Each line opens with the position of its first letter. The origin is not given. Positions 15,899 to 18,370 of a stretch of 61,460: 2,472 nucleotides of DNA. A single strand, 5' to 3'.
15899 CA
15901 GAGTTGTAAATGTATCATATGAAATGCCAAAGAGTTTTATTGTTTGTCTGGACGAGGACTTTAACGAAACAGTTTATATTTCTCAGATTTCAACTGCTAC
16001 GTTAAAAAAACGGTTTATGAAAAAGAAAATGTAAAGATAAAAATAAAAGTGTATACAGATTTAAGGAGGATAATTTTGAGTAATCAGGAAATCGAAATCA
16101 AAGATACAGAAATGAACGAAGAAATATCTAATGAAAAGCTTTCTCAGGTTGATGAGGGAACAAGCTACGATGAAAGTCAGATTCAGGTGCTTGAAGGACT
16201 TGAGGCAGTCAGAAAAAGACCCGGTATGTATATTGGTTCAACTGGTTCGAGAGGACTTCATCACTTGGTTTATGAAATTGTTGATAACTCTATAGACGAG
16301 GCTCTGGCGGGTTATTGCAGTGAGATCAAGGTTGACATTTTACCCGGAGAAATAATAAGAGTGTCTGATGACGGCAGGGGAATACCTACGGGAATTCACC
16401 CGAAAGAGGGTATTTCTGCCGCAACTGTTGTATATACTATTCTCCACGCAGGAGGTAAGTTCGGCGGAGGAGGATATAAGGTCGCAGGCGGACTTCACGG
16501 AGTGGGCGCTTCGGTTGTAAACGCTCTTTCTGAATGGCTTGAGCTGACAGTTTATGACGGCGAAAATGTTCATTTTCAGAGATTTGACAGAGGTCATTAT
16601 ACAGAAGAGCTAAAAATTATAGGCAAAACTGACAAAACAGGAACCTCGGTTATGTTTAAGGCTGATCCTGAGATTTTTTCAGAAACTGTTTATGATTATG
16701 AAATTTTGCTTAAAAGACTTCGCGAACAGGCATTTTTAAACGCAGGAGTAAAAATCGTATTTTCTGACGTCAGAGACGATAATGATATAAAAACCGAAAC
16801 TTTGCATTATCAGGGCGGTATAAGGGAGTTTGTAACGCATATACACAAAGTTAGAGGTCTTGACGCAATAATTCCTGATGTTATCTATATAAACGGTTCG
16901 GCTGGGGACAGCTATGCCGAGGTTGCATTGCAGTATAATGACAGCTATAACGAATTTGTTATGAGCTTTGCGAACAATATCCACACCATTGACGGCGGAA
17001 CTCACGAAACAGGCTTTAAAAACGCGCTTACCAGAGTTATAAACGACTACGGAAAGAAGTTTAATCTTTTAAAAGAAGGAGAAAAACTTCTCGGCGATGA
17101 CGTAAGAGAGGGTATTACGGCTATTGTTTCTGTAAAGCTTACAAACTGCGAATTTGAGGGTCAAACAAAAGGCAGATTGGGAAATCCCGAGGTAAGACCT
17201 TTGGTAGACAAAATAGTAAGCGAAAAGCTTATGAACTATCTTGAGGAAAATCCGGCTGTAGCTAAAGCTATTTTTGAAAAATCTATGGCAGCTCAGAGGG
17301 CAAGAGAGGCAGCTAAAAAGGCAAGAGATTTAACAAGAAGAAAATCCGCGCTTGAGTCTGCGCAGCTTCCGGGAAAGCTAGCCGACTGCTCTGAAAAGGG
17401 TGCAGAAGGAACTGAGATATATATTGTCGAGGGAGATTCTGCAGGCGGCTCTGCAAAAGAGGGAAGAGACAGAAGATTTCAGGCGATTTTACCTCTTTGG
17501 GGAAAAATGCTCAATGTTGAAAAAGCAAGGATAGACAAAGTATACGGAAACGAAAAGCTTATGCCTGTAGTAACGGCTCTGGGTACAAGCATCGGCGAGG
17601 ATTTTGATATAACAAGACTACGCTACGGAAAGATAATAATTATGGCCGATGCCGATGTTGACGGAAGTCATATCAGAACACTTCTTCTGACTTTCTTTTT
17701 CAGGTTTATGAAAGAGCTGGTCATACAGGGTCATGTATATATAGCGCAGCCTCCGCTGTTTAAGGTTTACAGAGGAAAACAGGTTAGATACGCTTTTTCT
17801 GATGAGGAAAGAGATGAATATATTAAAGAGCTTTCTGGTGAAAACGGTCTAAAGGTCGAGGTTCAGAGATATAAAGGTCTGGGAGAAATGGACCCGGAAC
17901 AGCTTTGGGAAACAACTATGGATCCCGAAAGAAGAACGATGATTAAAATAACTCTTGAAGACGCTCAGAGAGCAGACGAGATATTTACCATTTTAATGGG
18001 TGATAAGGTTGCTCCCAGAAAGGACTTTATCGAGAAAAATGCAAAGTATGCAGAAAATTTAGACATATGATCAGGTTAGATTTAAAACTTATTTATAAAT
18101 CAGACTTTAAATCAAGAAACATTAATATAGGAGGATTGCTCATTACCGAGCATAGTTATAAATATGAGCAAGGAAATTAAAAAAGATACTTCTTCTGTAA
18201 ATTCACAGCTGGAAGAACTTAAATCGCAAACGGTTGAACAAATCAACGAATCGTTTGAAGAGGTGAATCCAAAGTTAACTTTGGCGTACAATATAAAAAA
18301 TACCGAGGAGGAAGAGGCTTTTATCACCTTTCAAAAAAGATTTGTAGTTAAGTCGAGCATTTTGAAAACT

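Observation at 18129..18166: Conserved SD-hairpin-ATG leader shared by three unrelated membrane-protein genes (copy 1)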

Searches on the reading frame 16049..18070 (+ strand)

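Call 8: search_protein_families(library=pfam, proteins=[window:16049-18070:+])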
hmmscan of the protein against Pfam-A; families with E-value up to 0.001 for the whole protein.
window:16049-18070:+ (673 aa): 4 families
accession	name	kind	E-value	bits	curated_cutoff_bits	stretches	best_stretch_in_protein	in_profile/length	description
PF00204.31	DNA_gyraseB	-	6.1e-58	195.6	27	1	257-427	1-172/173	DNA gyrase B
PF00986.26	DNA_gyraseB_C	-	2.3e-31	108.2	29.8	1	602-662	3-63/63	DNA gyrase B subunit, carboxyl terminus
PF01751.28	Toprim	-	3e-17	63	23.1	1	456-567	1-95/96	Toprim domain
PF02518.31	HATPase_c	-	8.5e-14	52.4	26.4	1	67-168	3-93/111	Histidine kinase-, DNA gyrase B-, and HSP90-like ATPase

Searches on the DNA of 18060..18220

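Call 59: search_rna_families(source=window, start=18060, end=18220, threshold=evalue, max_evalue=10)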
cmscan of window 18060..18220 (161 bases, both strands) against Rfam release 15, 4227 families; matches with E-value up to 10: 5.
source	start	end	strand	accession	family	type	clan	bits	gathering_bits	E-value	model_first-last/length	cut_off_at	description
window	18066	18160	+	RF01205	snR62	Gene; snRNA; snoRNA; CD-box;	CL00055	20.1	55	6.4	1-100/100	no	Small nucleolar RNA snR62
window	18068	18152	-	RF00611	SNORD111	Gene; snRNA; snoRNA; CD-box;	-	18.6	46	0.52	1-89/89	no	Small nucleolar RNA SNORD111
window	18106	18181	-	RF00188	SNORD103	Gene; snRNA; snoRNA; CD-box;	-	15.5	45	0.94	1-83/83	no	Small nucleolar RNA SNORD103/SNORD85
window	18137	18184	+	RF02925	6A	Gene; sRNA;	-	14.4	41.2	3.7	6-39/52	no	6A RNA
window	18172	18196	-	RF02171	RFPL3-AS1_1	Gene; lncRNA;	-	8.7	70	5.5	64-88/88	no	RFPL3 antisense RNA 1 conserved region 1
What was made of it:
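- On Any Rfam family: Nothing near threshold was found at 18060-18220 (call 59).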
